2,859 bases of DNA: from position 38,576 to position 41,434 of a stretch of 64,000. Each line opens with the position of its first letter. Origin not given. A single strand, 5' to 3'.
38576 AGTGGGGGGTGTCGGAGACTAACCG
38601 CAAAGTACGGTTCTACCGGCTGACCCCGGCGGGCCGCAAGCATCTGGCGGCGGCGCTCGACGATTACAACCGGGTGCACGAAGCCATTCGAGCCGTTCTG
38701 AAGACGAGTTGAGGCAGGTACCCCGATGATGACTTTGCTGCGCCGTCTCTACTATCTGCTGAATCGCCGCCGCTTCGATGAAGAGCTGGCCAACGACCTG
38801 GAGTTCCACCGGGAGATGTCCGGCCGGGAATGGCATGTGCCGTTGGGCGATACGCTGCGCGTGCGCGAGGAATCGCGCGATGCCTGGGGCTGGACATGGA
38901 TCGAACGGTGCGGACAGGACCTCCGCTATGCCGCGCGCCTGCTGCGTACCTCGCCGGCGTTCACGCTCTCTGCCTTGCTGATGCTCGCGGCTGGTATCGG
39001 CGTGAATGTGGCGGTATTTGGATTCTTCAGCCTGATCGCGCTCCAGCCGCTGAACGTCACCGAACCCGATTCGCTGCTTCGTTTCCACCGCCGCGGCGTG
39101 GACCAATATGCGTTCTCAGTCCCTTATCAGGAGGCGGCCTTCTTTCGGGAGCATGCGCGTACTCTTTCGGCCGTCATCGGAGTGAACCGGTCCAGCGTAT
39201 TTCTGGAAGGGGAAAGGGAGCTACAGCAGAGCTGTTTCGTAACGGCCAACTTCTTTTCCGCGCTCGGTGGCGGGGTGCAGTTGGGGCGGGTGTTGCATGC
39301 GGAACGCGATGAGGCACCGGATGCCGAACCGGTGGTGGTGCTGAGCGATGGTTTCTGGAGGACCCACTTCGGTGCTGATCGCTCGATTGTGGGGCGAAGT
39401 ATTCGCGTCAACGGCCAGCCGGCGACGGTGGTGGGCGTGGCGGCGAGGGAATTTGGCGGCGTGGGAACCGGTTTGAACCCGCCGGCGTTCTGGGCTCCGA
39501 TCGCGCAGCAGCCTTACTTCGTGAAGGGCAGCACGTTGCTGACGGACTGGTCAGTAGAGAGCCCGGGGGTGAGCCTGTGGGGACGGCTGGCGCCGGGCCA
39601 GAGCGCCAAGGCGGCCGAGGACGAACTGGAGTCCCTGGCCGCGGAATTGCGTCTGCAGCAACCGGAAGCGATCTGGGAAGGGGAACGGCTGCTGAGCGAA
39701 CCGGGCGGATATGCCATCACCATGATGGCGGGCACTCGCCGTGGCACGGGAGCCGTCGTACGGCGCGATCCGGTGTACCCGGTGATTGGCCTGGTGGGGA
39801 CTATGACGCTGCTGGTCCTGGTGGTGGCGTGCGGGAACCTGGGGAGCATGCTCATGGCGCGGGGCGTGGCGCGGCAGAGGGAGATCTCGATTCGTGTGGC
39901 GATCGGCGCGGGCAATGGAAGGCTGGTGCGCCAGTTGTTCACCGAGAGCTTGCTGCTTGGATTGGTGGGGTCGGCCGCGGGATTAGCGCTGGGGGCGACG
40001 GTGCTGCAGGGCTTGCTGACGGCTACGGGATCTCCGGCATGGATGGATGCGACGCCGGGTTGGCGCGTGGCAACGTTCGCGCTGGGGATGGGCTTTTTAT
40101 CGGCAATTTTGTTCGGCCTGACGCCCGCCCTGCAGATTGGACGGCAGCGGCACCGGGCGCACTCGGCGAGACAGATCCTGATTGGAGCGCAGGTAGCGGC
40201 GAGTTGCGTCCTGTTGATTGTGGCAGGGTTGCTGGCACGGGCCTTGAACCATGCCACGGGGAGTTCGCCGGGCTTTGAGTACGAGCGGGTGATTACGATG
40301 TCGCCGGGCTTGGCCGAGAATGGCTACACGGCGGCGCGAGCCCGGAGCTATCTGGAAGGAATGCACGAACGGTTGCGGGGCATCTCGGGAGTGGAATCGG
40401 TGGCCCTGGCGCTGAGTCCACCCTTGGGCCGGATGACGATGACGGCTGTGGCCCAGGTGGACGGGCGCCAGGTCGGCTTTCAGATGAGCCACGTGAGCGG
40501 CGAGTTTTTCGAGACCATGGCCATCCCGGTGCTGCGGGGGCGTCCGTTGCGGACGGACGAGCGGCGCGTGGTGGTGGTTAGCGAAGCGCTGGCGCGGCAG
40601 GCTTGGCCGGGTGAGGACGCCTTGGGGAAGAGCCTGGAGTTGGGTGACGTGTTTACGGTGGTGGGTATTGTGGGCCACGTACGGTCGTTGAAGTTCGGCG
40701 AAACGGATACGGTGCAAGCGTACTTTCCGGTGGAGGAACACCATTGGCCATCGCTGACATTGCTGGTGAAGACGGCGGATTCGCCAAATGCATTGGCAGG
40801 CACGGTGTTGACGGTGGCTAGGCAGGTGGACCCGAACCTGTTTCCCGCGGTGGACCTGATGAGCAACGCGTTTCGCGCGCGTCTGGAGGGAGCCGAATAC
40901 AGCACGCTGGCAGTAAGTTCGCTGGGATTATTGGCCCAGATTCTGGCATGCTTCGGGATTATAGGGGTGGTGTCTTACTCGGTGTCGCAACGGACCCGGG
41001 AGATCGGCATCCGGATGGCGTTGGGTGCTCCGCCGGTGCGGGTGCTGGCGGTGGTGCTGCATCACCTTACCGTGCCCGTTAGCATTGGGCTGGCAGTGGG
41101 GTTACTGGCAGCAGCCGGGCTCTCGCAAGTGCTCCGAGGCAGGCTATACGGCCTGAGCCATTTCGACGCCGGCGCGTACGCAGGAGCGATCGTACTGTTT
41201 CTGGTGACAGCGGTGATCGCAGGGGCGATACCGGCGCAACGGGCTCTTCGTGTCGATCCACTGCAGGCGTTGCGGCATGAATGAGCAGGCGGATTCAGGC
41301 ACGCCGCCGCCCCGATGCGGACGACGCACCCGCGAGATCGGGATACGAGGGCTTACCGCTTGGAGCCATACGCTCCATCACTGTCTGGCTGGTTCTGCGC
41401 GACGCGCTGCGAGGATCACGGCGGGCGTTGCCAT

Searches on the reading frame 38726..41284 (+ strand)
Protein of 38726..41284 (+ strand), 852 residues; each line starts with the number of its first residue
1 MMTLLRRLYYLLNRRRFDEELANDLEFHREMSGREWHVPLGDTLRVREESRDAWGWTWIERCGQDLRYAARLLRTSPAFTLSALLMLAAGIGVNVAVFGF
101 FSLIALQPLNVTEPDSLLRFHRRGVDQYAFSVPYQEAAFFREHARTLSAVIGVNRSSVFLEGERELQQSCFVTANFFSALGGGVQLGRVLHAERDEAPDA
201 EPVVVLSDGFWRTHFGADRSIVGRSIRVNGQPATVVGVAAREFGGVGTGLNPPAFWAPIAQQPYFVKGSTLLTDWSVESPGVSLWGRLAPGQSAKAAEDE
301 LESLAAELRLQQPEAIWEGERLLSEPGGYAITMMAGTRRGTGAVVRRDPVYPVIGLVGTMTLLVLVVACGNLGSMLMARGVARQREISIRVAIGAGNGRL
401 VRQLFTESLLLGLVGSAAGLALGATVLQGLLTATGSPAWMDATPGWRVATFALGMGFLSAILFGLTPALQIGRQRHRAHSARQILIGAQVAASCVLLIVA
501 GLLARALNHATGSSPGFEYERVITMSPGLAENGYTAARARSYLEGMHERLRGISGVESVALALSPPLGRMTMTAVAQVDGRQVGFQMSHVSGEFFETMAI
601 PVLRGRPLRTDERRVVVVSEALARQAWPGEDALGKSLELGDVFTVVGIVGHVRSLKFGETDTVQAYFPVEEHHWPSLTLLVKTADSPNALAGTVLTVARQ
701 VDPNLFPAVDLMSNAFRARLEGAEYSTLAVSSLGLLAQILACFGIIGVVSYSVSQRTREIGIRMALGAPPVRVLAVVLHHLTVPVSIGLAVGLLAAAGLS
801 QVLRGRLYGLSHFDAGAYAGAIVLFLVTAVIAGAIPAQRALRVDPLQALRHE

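Call 76: search_protein_families(library=pfam, proteins=[window:38726-41284:+], max_evalue=0.00001)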
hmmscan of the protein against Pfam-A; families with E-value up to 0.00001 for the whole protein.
window:38726-41284:+ (852 aa): 2 families
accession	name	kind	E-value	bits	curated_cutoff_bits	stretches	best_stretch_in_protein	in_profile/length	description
PF12704.14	MacB_PCD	-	3.3e-33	116.2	27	2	83-303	4-206/207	MacB-like periplasmic core domain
PF02687.27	FtsX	-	2.5e-22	79.6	25.5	2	360-473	3-117/120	FtsX-like permease C-terminal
